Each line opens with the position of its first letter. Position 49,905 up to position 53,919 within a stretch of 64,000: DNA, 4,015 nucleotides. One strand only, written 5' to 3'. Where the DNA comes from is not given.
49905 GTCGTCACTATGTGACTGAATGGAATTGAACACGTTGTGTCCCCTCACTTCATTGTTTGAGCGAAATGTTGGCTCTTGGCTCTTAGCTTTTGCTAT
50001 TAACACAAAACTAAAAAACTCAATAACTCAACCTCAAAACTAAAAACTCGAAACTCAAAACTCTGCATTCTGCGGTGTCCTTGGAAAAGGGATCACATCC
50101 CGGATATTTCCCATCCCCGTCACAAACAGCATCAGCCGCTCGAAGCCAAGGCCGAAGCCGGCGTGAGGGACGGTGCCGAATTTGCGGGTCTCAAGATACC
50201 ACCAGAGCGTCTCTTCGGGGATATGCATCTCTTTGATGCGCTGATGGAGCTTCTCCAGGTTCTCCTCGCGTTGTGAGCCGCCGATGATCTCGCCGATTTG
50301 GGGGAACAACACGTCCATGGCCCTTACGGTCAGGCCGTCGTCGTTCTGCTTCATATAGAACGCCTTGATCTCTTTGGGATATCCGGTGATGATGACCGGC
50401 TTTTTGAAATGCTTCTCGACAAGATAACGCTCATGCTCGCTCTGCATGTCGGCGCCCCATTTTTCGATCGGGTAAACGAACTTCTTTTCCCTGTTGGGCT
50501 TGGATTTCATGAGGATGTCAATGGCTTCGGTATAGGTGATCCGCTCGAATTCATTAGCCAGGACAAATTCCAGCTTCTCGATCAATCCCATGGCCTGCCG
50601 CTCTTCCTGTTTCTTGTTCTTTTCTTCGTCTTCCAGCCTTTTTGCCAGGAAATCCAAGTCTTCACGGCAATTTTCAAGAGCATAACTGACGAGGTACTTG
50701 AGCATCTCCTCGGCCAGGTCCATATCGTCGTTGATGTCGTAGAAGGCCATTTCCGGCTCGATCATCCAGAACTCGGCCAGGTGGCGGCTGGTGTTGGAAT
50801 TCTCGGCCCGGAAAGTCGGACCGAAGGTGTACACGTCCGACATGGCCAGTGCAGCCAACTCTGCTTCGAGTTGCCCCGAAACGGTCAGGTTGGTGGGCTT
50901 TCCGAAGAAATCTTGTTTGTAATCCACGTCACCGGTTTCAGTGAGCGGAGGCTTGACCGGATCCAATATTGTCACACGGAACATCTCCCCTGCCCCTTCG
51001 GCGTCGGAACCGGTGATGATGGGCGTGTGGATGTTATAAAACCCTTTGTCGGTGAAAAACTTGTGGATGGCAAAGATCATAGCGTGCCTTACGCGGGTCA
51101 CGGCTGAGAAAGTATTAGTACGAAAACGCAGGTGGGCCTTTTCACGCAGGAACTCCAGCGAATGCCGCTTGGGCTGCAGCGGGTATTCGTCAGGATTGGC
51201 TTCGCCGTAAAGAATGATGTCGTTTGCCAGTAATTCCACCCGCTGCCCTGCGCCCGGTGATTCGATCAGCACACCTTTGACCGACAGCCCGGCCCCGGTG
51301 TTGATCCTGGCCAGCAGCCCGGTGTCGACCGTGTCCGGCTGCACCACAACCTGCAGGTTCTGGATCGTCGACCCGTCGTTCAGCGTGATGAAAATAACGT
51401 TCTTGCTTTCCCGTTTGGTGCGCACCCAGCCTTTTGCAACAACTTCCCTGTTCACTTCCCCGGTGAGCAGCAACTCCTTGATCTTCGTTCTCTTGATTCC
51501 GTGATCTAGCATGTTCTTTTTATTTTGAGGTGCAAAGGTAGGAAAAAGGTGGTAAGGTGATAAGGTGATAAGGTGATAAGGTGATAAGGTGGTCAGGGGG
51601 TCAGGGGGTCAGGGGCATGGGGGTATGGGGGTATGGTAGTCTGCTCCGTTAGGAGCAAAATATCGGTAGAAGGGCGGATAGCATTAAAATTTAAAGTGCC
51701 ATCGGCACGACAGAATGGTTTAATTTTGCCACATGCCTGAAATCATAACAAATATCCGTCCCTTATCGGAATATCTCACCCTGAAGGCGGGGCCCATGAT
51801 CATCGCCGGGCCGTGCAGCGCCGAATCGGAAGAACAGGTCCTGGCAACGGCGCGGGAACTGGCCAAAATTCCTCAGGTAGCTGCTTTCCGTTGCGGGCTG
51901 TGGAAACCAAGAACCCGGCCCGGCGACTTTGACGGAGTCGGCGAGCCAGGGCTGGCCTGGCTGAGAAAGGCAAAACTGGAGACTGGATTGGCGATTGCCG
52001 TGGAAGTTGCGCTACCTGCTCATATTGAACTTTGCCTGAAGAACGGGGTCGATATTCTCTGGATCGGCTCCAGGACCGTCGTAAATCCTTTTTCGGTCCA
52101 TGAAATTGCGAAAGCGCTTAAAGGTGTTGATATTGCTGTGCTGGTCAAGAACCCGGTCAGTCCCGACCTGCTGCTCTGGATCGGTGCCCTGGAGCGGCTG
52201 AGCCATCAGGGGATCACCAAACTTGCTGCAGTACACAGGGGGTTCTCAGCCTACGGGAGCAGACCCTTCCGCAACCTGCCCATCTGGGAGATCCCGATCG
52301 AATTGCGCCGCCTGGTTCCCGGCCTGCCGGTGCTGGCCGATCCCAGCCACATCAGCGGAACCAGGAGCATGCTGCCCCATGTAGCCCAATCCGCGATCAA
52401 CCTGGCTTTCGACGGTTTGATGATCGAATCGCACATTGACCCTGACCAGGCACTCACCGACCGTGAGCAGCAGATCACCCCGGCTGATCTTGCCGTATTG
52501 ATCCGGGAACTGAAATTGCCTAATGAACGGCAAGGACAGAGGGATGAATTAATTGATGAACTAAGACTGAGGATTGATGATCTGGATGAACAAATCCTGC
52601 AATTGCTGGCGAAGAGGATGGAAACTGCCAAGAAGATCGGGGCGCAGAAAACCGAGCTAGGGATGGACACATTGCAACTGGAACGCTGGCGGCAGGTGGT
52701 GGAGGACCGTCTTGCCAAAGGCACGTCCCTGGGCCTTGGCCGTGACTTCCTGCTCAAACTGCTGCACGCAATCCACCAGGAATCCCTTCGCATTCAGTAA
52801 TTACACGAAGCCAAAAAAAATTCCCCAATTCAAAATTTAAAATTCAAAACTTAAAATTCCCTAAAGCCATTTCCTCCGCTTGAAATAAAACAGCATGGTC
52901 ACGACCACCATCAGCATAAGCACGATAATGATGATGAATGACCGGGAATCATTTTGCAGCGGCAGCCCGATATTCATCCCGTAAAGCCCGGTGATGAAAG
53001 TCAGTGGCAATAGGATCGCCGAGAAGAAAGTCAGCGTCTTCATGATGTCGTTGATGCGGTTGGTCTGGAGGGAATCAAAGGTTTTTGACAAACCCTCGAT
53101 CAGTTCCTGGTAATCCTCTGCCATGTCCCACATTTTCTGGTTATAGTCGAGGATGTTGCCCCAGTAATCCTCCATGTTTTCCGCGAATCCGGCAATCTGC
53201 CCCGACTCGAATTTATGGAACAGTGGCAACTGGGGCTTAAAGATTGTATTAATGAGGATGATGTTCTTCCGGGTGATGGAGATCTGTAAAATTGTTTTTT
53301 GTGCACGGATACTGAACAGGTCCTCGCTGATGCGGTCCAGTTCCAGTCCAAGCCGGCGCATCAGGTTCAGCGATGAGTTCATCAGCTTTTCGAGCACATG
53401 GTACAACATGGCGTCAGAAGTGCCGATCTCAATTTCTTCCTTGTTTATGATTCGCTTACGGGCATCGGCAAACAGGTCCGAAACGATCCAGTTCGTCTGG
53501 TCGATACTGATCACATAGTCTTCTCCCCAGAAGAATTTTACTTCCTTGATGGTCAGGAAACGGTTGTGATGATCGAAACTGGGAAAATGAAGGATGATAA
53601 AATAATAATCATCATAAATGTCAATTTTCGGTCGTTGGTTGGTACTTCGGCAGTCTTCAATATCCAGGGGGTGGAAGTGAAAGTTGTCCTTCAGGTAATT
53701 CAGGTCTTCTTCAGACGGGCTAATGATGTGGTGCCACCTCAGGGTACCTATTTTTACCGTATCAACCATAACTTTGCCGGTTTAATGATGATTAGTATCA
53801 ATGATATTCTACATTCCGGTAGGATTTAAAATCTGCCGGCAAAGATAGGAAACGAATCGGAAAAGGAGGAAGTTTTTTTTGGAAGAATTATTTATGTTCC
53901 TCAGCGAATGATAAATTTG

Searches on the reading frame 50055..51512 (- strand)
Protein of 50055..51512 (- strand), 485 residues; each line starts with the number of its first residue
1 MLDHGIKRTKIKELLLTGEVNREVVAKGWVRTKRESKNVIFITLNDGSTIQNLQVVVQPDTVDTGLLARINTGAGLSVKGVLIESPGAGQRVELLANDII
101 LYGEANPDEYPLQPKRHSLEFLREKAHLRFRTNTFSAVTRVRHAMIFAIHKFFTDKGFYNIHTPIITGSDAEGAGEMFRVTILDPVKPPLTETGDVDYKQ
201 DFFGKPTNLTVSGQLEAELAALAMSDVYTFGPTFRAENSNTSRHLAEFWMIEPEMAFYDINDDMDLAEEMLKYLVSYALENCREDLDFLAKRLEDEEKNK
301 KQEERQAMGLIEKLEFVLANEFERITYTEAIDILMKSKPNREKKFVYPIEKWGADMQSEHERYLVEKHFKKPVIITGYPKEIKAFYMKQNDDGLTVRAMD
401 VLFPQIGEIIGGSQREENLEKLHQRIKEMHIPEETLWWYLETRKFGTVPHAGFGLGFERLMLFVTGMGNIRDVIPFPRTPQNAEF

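Call 65: search_protein_families(library=pfam, proteins=[window:50055-51512:-], max_evalue=0.0001)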
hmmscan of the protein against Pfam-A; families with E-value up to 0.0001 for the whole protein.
window:50055-51512:- (485 aa): 2 families
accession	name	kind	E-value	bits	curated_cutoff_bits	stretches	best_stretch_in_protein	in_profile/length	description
PF00152.25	tRNA-synt_2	-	2.8e-67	227.4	25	1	120-479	3-307/308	tRNA synthetases class II (D, K and N)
PF01336.31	tRNA_anti-codon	-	1.1e-09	38.5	27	1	24-100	1-73/75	OB-fold nucleic acid binding domain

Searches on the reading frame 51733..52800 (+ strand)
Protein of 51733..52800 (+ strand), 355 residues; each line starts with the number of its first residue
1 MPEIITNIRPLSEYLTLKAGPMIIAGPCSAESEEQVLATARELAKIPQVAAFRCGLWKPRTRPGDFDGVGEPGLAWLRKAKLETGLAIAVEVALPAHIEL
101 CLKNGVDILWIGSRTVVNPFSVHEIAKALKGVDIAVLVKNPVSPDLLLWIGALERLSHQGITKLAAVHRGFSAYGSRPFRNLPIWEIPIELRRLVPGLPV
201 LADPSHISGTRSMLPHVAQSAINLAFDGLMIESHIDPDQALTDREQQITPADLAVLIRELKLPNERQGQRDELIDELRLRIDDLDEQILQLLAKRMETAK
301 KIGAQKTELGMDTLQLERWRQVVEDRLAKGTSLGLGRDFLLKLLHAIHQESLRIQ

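Call 65: search_protein_families(library=pfam, proteins=[window:51733-52800:+], max_evalue=0.0001)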
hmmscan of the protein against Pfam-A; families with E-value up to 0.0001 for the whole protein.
window:51733-52800:+ (355 aa): 2 families
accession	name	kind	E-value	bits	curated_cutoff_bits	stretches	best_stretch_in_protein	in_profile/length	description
PF00793.26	DAHP_synth_1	-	5.7e-31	107.9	25.5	1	22-254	19-255/270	DAHP synthetase I family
PF01817.26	CM_2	-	6.3e-20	71.6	27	1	277-355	1-79/80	Chorismate mutase type II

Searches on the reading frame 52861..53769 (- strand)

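Call 65: search_protein_families(library=pfam, proteins=[window:52861-53769:-], max_evalue=0.0001)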
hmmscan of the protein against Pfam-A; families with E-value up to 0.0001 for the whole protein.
window:52861-53769:- (302 aa): 1 family
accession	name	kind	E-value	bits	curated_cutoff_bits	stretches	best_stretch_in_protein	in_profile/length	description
PF01544.23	CorA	-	3.9e-55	187.7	27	1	10-298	4-292/292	CorA-like Mg2+ transporter protein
